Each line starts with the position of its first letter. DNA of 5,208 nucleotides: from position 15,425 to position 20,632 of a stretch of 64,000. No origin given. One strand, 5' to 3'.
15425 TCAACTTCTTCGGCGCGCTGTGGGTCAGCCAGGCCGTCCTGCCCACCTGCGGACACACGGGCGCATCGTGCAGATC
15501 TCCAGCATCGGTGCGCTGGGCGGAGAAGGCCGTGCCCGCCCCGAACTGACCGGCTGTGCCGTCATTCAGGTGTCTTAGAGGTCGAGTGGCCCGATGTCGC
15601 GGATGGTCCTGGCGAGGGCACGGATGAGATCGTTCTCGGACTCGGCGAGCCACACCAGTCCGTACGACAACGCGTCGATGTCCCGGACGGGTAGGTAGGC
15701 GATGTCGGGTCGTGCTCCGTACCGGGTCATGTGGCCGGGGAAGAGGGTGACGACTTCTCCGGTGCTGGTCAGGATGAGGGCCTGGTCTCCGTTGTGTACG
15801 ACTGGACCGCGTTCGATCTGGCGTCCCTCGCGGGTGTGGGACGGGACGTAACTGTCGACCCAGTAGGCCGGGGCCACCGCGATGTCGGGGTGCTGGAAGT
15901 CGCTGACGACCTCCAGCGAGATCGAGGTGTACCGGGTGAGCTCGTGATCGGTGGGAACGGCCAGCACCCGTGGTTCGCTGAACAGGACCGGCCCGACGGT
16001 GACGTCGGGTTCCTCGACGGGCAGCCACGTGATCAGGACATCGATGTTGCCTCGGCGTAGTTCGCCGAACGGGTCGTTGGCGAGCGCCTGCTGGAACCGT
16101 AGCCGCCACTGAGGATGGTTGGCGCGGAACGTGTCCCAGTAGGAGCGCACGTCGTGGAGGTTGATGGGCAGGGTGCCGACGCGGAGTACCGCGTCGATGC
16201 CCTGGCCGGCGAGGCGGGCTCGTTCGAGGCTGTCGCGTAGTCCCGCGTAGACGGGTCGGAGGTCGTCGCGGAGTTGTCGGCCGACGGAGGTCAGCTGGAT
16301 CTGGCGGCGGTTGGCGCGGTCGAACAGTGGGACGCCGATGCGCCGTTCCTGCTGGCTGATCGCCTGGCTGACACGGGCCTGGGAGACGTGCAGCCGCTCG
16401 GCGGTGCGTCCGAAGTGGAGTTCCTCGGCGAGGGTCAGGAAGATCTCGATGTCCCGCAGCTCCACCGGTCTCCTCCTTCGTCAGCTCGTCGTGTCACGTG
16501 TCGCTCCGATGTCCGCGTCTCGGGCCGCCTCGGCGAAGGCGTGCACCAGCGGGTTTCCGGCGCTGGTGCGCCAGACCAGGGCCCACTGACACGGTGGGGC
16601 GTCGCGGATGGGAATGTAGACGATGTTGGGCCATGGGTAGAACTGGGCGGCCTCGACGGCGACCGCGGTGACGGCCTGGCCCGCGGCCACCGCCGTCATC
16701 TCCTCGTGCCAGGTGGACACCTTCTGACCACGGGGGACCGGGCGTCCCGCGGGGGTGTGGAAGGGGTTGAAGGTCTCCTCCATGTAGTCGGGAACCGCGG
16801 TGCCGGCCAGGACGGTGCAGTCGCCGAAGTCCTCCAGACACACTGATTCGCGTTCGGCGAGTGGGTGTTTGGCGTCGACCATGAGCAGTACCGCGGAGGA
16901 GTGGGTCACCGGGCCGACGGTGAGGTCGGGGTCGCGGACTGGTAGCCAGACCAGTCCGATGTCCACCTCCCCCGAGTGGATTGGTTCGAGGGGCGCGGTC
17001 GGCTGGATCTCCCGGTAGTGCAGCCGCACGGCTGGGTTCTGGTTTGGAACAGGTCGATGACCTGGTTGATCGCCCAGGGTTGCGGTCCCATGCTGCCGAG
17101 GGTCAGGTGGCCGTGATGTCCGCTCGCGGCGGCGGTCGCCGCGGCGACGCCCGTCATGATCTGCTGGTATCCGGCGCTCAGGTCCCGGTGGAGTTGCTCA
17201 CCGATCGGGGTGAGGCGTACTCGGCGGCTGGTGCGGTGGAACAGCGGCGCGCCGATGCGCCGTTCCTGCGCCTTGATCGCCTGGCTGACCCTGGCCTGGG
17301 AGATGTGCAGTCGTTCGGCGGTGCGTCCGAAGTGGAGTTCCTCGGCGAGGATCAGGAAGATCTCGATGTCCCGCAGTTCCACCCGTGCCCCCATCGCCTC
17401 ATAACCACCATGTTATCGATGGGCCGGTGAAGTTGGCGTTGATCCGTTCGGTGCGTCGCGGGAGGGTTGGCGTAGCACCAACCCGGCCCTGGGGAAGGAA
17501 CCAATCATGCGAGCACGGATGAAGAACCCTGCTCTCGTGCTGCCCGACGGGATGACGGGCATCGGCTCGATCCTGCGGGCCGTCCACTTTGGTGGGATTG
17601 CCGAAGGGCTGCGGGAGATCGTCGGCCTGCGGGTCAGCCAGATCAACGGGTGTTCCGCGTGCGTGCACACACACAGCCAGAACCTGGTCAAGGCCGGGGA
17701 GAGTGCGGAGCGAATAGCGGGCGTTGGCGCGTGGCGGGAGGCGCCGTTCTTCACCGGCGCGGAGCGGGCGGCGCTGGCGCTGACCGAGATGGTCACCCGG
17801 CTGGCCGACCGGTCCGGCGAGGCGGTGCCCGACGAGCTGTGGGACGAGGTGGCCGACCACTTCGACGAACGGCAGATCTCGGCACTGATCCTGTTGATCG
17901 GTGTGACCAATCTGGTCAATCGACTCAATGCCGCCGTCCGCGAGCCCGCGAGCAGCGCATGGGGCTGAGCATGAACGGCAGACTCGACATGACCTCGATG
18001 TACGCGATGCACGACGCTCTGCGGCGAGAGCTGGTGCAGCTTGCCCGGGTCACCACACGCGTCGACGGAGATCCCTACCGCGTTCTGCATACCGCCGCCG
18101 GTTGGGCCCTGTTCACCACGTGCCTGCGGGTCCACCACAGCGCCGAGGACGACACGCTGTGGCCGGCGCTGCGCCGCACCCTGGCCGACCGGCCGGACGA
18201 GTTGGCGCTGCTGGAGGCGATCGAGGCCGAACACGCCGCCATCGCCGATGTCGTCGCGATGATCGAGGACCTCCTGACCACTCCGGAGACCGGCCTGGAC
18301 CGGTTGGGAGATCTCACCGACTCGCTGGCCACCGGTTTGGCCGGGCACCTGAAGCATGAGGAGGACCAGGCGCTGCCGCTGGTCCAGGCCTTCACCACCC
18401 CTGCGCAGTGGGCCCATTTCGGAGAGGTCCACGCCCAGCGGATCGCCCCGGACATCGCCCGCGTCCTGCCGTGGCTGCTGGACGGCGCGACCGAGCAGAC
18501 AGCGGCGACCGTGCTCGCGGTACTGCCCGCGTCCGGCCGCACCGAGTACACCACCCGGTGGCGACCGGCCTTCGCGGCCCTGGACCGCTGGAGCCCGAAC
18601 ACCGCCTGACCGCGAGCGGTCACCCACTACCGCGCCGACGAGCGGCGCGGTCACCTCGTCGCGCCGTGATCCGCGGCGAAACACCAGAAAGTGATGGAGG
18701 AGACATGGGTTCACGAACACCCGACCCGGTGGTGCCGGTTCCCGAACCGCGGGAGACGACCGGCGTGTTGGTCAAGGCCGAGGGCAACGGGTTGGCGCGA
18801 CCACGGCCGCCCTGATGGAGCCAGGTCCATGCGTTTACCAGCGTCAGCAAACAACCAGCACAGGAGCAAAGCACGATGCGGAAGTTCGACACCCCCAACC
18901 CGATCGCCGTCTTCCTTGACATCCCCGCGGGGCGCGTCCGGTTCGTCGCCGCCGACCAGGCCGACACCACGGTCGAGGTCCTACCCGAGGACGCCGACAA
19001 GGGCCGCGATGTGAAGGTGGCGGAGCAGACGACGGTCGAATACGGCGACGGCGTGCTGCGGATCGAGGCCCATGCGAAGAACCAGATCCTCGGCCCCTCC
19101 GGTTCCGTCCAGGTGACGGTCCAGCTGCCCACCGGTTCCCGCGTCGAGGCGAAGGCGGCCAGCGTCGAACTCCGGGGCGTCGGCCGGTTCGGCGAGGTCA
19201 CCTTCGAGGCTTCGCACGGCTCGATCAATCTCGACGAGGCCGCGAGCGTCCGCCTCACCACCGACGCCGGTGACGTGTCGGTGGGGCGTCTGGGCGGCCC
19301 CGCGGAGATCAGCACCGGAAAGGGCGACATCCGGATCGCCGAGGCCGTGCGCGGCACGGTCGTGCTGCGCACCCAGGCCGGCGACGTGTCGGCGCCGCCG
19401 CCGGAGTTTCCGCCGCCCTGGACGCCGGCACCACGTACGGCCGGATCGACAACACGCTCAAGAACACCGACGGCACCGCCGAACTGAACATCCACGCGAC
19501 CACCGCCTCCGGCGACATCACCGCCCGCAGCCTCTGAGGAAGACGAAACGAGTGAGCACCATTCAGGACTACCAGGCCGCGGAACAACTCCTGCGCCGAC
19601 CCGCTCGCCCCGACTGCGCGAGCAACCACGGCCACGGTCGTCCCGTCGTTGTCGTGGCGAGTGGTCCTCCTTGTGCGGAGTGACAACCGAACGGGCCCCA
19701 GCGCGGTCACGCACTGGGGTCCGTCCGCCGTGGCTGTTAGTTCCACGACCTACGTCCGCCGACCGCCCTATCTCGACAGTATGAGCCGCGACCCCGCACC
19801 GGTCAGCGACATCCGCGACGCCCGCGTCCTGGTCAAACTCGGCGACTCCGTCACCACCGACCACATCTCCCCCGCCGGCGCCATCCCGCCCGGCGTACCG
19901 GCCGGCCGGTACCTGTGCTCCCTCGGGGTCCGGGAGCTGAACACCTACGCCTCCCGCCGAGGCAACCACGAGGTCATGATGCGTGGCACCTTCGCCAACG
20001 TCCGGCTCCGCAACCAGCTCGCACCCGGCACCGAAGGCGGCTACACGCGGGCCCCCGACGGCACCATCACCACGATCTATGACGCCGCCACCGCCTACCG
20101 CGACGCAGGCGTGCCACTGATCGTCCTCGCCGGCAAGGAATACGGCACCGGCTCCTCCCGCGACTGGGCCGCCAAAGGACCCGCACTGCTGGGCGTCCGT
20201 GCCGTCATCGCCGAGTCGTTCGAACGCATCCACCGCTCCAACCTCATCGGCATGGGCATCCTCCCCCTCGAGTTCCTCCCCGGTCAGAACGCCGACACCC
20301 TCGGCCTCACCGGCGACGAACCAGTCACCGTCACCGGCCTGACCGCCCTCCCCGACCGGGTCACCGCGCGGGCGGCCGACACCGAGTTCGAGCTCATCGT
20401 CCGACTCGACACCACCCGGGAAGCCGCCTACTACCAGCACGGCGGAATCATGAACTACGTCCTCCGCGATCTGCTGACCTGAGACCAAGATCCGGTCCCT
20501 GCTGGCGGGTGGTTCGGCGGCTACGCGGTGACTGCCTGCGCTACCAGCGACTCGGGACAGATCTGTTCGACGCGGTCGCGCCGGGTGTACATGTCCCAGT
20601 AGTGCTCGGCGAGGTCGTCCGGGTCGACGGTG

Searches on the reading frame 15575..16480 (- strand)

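Call 70: search_protein_families(library=pfam, proteins=[window:15575-16480:-], max_evalue=0.00001)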
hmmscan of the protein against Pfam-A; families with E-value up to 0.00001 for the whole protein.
window:15575-16480:- (301 aa): 2 families
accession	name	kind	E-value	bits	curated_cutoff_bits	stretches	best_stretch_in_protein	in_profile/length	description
PF03466.25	LysR_substrate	-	1.3e-19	70.9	28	1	99-295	8-206/209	LysR substrate binding domain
PF00126.33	HTH_1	-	8e-19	67.8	26.6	1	8-68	1-60/60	Bacterial regulatory helix-turn-helix protein, lysR family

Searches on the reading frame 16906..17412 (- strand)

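Call 71: search_protein_families(library=pfam, proteins=[window:16906-17412:-], max_evalue=0.00001)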
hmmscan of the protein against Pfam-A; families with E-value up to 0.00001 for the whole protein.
window:16906-17412:- (168 aa): 1 family
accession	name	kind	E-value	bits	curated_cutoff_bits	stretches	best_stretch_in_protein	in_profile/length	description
PF00126.33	HTH_1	-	5.9e-21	74.6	26.6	1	13-72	1-60/60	Bacterial regulatory helix-turn-helix protein, lysR family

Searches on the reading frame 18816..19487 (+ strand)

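Call 71: search_protein_families(library=pfam, proteins=[window:18816-19487:+], max_evalue=0.00001)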
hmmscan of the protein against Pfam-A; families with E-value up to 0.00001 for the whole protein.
window:18816-19487:+ (223 aa): 1 family
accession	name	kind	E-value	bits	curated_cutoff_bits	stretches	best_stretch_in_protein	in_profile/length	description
PF13349.12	DUF4097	-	1.6e-06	28.1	22.9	1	47-192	19-149/247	Toastrack DUF4097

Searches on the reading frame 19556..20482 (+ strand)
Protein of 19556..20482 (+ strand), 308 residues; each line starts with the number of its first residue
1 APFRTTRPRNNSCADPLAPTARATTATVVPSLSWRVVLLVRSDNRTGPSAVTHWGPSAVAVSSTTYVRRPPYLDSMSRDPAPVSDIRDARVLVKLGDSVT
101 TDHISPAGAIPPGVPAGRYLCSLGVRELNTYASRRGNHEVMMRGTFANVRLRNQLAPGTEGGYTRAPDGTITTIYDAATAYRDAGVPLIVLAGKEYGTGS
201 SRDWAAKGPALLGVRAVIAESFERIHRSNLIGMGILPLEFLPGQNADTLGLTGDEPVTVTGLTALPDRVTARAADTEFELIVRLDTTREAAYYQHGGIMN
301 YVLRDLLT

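Call 71: search_protein_families(library=pfam, proteins=[window:19556-20482:+], max_evalue=0.00001)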
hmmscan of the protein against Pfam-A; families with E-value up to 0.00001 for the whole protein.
window:19556-20482:+ (308 aa): 1 family
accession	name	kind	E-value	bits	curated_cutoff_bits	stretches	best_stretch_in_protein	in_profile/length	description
PF00694.25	Aconitase_C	-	3.3e-40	137.9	22.8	1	126-241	13-129/131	Aconitase C-terminal domain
